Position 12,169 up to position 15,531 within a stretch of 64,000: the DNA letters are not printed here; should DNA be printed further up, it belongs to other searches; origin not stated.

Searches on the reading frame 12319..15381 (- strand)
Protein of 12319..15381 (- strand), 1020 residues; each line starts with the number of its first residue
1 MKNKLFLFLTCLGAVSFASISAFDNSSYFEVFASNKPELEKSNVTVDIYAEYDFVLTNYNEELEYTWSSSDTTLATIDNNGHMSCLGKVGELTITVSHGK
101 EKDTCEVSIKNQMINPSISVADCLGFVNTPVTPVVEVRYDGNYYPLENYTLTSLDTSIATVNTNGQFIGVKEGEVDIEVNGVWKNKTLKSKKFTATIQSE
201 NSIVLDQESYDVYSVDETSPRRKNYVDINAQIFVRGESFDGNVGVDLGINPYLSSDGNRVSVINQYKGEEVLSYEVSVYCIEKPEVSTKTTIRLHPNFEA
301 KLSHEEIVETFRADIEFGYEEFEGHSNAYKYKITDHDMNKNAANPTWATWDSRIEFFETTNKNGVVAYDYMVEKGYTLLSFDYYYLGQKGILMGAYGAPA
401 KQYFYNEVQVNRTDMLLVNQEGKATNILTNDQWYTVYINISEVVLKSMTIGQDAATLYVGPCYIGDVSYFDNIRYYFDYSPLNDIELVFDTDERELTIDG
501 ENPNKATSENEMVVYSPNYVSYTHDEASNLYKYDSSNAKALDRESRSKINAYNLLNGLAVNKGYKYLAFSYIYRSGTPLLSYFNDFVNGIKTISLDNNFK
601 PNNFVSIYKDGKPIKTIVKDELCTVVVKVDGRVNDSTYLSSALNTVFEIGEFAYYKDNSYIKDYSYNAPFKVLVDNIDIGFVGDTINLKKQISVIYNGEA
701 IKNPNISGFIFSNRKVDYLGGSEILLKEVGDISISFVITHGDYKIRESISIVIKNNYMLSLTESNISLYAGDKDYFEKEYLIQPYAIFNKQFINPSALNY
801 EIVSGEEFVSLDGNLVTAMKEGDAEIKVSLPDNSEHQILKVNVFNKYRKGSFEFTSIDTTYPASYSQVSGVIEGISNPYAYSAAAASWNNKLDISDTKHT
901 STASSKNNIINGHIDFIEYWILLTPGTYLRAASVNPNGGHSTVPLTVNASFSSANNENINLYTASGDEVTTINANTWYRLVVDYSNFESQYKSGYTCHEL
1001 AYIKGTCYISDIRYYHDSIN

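Call 50: search_protein_families(library=pfam, proteins=[window:12319-15381:-], max_evalue=0.001)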
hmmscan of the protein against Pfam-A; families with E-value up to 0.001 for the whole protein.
window:12319-15381:- (1020 aa): 1 family
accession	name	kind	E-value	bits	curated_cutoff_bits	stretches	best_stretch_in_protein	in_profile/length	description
PF02368.24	Big_2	-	1.9e-10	41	22.8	1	64-103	35-75/79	Bacterial Ig-like domain (group 2)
